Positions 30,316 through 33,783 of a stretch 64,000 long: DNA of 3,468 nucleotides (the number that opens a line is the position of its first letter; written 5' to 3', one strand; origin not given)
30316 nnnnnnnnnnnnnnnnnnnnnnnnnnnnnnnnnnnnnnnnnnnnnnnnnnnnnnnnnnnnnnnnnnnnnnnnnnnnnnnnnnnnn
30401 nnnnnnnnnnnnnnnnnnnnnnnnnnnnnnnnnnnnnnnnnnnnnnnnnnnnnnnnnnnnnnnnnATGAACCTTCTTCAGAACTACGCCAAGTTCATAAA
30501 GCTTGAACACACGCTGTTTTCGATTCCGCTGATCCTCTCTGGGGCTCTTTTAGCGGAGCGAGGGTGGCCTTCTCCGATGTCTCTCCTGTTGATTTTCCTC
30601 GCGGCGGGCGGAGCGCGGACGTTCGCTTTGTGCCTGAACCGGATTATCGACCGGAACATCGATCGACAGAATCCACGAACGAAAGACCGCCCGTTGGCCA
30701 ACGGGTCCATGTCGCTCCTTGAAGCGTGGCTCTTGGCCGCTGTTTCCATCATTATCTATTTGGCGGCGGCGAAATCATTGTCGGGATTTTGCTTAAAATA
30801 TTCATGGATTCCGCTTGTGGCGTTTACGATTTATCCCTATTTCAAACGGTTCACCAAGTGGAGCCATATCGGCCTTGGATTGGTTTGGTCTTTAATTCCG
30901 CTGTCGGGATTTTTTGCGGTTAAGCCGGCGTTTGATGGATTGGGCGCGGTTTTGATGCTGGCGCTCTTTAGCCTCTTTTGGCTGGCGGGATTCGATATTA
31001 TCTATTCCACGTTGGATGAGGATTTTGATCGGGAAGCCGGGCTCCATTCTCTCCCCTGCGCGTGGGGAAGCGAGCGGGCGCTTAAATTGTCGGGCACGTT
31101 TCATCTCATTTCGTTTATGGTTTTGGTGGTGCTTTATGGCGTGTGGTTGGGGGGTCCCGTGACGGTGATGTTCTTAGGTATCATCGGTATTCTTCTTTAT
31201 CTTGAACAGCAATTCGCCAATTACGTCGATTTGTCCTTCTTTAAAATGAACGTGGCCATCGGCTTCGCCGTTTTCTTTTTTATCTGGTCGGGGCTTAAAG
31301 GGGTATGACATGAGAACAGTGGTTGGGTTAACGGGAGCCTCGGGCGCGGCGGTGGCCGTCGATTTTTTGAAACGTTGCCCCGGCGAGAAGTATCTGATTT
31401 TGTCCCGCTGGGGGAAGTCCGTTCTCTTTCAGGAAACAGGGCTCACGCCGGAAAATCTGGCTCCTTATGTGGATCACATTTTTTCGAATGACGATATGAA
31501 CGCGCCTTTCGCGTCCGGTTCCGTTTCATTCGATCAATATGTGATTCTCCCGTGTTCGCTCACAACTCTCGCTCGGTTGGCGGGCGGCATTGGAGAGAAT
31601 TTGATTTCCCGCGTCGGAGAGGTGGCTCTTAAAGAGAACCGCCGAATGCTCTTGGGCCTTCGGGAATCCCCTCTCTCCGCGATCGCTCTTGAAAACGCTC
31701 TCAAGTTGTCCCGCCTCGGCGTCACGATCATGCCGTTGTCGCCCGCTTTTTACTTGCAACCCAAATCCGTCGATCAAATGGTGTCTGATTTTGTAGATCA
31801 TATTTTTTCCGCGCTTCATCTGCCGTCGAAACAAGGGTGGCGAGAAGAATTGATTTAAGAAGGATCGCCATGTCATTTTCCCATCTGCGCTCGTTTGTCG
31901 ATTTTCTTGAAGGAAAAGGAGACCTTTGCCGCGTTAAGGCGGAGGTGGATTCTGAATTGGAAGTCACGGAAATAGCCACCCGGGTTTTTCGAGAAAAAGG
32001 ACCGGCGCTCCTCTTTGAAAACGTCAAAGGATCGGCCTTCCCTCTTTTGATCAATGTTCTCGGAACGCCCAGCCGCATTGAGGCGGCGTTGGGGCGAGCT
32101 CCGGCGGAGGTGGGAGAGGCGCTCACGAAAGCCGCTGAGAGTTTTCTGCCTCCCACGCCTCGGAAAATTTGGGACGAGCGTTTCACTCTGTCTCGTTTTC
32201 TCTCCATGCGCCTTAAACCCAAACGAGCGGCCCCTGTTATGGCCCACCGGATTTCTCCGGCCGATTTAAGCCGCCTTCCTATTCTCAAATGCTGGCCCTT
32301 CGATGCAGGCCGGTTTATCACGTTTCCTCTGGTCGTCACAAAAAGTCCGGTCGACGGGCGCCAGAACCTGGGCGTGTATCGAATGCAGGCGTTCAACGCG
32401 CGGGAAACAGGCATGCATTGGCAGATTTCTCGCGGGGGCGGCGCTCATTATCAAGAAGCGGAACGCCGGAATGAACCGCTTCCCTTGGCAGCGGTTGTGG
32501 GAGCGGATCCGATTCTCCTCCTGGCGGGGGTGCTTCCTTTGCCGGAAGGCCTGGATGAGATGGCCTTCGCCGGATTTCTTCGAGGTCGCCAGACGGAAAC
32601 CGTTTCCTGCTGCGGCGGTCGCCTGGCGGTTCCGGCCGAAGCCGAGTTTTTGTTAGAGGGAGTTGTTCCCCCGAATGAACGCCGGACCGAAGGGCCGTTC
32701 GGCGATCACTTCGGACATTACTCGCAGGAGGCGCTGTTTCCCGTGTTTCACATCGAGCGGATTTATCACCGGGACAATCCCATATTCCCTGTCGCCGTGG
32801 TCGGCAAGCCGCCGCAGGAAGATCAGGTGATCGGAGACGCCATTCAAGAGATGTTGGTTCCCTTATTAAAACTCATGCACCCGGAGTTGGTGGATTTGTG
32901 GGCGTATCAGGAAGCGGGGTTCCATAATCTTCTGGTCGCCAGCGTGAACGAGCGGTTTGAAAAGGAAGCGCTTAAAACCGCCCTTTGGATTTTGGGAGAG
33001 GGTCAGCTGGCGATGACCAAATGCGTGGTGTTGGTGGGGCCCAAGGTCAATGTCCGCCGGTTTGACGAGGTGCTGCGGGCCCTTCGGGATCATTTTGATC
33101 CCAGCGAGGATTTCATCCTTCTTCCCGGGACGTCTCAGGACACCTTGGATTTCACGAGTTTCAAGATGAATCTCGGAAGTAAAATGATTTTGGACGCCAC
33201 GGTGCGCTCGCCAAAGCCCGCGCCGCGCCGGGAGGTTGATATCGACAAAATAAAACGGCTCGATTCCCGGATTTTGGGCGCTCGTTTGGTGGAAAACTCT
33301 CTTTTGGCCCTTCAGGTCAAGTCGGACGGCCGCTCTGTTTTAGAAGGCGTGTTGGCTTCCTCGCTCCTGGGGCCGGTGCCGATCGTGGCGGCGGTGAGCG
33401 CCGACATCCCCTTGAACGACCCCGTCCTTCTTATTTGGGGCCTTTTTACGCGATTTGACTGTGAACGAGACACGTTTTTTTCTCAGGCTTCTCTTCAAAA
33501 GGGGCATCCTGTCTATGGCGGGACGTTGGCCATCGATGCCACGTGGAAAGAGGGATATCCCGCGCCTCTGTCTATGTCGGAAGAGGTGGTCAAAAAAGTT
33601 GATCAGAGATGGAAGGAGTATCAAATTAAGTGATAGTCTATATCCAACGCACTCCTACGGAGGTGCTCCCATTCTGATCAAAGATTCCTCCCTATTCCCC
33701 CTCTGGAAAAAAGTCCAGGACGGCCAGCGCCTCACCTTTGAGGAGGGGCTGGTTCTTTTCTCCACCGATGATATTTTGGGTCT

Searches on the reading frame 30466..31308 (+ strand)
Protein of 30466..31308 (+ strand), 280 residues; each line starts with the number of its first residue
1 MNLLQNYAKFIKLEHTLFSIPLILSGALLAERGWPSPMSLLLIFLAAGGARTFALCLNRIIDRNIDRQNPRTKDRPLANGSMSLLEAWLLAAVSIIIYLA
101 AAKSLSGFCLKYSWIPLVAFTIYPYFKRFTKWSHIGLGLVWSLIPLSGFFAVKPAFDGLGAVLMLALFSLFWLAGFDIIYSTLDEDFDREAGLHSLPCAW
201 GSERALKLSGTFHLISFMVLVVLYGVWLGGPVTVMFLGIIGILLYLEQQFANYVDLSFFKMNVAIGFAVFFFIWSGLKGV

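Call 11: search_protein_families(library=pfam, proteins=[window:30466-31308:+], max_evalue=0.001)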
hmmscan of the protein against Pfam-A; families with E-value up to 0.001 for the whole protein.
window:30466-31308:+ (280 aa): 1 family
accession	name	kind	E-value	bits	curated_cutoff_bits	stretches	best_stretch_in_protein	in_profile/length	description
PF01040.23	UbiA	-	9.1e-43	146.8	34.2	1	20-253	2-234/250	UbiA prenyltransferase family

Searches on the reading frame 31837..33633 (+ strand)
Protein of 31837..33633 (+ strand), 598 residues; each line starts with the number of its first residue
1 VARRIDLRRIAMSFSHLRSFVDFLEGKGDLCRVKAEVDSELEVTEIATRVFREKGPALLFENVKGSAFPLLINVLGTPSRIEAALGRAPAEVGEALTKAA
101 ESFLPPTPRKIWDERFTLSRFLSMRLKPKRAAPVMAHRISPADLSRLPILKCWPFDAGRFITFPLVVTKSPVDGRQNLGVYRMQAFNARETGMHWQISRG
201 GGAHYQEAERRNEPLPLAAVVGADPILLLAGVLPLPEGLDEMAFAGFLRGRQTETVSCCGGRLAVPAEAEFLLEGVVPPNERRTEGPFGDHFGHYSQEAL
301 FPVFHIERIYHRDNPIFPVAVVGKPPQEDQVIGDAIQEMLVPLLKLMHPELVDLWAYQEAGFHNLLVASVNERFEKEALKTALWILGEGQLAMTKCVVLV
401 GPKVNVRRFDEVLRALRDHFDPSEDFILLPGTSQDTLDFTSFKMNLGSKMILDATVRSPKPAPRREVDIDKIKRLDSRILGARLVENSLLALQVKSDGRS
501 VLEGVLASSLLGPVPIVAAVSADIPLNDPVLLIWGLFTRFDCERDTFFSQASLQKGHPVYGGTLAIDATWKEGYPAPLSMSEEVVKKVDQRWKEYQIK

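Call 11: search_protein_families(library=pfam, proteins=[window:31837-33633:+], max_evalue=0.001)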
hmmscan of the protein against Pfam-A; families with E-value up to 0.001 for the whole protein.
window:31837-33633:+ (598 aa): 3 families
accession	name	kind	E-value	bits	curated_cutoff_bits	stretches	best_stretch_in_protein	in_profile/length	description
PF01977.22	UbiD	-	7.2e-75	251.1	23.3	1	130-325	6-206/206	3-octaprenyl-4-hydroxybenzoate carboxy-lyase Rift-related domain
PF20696.2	UbiD_C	-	1.9e-36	125.3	24.2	1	331-454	2-127/127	3-octaprenyl-4-hydroxybenzoate carboxy-lyase C-terminal domain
PF20695.2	UbiD_N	-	7.6e-24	84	24.3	1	22-98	2-76/78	3-octaprenyl-4-hydroxybenzoate carboxy-lyase N-terminal domain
